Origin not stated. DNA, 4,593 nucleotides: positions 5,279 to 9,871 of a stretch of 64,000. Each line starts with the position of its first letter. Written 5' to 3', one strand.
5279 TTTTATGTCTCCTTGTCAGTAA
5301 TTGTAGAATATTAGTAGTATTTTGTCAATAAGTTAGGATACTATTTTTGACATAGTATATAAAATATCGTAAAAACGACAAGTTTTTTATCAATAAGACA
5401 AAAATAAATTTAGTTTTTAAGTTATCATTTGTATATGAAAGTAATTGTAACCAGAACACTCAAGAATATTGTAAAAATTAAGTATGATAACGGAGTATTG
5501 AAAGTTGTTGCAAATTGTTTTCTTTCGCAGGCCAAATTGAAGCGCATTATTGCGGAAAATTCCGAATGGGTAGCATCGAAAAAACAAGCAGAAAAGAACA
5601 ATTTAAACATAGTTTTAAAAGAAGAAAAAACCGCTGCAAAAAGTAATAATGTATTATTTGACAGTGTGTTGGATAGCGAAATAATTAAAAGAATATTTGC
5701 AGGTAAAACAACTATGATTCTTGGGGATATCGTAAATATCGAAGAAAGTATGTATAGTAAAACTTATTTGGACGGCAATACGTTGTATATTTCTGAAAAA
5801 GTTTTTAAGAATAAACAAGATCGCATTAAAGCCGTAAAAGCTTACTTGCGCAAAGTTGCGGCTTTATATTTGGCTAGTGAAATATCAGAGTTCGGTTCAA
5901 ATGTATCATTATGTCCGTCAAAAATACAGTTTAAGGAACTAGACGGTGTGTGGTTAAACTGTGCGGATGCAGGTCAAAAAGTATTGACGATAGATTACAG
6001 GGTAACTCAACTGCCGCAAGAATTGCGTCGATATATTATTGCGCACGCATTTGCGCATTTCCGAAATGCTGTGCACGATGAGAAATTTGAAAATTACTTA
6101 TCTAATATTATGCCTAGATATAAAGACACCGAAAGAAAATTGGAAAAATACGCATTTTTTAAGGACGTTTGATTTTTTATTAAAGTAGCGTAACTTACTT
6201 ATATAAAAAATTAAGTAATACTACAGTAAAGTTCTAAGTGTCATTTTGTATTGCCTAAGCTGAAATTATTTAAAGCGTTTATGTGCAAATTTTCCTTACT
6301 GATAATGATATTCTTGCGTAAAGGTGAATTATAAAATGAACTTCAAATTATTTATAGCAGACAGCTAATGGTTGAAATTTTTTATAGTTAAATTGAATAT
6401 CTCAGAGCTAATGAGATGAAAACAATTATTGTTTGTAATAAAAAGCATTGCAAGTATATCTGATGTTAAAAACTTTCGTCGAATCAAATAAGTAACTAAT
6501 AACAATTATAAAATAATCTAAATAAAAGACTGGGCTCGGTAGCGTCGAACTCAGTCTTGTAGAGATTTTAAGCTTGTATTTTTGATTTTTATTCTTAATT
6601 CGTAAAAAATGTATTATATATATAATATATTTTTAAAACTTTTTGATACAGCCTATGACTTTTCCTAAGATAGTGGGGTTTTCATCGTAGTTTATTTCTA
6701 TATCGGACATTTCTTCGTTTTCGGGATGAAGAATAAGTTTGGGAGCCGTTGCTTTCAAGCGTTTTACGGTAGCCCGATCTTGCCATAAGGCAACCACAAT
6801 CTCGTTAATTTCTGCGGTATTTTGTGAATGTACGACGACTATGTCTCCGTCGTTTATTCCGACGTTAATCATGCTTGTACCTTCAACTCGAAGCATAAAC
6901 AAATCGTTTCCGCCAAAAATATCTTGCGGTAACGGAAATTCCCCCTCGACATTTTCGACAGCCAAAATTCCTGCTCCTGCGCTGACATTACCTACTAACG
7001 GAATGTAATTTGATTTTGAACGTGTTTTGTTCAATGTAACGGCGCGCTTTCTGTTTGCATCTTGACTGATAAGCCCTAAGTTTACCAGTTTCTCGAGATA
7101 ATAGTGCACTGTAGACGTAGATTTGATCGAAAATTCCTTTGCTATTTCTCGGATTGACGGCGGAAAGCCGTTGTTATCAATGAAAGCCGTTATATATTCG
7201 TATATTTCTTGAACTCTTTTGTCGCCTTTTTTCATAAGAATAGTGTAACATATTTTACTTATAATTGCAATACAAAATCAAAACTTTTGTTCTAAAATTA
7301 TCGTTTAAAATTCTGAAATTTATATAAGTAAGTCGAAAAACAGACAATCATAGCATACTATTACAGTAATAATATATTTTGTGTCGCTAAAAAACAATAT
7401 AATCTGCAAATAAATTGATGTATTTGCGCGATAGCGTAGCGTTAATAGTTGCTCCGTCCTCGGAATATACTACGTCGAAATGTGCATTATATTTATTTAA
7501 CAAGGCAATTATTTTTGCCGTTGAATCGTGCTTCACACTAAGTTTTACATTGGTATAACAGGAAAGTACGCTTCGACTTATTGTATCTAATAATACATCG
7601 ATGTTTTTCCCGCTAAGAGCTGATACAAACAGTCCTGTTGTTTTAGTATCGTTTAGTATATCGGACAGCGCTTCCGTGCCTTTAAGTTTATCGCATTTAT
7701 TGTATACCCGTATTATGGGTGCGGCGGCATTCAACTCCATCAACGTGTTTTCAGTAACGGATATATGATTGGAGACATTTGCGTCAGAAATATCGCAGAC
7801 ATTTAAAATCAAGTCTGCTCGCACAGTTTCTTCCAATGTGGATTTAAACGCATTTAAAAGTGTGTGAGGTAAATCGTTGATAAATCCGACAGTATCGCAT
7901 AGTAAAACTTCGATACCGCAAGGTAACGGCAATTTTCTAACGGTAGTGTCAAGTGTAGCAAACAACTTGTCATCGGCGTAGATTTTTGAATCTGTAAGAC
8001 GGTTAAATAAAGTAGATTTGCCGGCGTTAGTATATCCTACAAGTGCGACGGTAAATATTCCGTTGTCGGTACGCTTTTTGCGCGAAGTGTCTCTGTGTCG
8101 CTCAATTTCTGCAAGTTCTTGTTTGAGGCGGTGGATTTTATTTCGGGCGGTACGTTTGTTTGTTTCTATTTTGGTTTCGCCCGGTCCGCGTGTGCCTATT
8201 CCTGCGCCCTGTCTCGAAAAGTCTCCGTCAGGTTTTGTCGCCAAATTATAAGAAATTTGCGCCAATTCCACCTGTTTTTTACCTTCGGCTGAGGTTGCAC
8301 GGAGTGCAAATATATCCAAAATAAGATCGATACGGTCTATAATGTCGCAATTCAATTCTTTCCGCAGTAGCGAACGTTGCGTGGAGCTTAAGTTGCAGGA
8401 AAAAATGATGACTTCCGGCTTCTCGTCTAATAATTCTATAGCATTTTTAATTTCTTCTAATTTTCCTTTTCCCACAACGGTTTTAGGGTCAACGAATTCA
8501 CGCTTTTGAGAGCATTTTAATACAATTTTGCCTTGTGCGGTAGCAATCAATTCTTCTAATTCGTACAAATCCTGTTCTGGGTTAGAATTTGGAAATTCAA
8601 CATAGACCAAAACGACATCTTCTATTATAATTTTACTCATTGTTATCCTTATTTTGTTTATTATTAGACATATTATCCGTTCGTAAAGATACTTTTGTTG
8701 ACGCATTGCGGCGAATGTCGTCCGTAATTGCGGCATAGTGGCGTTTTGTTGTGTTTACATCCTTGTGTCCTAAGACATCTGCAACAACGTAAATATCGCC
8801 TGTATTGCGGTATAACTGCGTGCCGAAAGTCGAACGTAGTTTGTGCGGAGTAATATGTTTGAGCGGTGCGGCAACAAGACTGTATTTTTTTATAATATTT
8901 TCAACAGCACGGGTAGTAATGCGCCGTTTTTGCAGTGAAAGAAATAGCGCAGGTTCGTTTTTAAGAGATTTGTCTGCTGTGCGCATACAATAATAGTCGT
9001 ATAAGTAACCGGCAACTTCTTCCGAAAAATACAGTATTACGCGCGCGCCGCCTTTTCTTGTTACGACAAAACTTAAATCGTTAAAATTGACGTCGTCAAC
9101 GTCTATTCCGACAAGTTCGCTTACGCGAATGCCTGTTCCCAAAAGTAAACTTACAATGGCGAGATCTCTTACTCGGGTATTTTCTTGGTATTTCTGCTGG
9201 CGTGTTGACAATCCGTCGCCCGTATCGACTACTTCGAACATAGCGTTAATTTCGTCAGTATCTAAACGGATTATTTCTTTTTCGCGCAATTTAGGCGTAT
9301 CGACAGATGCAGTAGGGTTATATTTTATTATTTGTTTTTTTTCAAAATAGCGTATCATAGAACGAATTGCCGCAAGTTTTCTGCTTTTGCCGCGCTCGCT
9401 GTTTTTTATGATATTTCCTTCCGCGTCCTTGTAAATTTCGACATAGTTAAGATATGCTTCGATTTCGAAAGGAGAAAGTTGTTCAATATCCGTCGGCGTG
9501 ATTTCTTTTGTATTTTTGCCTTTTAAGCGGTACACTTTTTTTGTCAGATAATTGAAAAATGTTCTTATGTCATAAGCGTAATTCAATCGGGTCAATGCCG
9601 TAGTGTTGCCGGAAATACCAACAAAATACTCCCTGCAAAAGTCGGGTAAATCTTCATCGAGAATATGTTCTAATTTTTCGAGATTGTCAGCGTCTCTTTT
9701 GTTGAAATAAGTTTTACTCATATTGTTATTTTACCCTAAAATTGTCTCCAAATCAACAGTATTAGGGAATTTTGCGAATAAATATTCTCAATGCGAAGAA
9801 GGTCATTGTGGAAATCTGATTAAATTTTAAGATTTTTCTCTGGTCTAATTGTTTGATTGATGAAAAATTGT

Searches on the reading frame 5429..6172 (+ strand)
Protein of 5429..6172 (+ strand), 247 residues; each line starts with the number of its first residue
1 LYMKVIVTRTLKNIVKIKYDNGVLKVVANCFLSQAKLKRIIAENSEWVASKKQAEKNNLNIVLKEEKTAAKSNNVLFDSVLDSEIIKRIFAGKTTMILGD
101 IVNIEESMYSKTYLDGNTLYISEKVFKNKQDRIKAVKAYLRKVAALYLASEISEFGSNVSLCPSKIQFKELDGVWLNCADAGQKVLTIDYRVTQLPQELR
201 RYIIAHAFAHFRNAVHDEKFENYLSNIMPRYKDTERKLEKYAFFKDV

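Call 47: search_protein_families(library=pfam, proteins=[window:5429-6172:+], max_evalue=0.001)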
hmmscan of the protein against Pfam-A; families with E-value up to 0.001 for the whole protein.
window:5429-6172:+ (247 aa): 1 family
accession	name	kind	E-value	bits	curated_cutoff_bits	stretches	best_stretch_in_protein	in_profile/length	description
PF01863.23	YgjP-like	-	1e-21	78.4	26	1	15-240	5-206/207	YgjP-like, metallopeptidase domain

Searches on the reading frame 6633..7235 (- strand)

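Call 47: search_protein_families(library=pfam, proteins=[window:6633-7235:-], max_evalue=0.001)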
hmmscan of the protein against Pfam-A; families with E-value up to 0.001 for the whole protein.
window:6633-7235:- (200 aa): 3 families
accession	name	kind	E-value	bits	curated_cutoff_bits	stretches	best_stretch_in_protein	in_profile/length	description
PF00717.28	Peptidase_S24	-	1.1e-32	112.6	23.3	1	79-194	1-116/116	Peptidase S24-like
PF01726.22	LexA_DNA_bind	-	1.1e-14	54.4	23.7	1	2-65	2-65/65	LexA DNA binding domain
PF09339.16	HTH_IclR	-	0.00029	21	22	0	26-59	19-51/52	IclR helix-turn-helix domain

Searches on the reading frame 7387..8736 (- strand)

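Call 47: search_protein_families(library=pfam, proteins=[window:7387-8736:-], max_evalue=0.001)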
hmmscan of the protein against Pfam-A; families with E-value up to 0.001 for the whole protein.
window:7387-8736:- (449 aa): 6 families
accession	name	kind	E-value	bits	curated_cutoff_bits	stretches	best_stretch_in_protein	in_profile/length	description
PF13167.11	GTP-bdg_N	-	9.7e-25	87.4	25.4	1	55-144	2-89/89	GTP-binding GTPase N-terminal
PF16360.10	GTP-bdg_M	-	4e-23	82.2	29.5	1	146-222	1-79/79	GTP-binding GTPase Middle Region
PF01926.29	MMR_HSR1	-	5.1e-20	72.1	21.9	1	229-347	1-113/113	50S ribosome-binding GTPase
PF02421.24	FeoB_N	-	3.3e-05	23.9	27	1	229-361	2-128/156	Ferrous iron transport protein B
PF00009.33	GTP_EFTU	-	0.00064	19.8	26.5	0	307-388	93-184/188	Elongation factor Tu GTP binding domain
PF03193.22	RsgA_GTPase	-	0.00088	19.6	30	0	228-254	107-133/174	RsgA GTPase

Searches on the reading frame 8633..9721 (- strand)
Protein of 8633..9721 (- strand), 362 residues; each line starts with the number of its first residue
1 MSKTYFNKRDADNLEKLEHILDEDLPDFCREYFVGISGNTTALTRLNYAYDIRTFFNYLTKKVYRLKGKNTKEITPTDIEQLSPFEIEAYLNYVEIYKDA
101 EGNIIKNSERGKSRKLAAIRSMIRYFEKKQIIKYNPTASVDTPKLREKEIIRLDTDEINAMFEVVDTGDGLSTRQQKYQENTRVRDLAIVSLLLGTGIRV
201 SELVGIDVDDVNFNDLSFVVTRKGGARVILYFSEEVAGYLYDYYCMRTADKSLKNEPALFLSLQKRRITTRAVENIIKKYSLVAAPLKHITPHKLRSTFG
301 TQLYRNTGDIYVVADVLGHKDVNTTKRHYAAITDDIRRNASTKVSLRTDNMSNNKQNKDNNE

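Call 47: search_protein_families(library=pfam, proteins=[window:8633-9721:-], max_evalue=0.001)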
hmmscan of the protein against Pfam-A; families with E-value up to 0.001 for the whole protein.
window:8633-9721:- (362 aa): 1 family
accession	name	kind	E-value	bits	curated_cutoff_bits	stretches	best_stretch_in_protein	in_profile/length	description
PF00589.27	Phage_integrase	-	1.5e-31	109.9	27.1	1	152-333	2-169/172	Phage integrase family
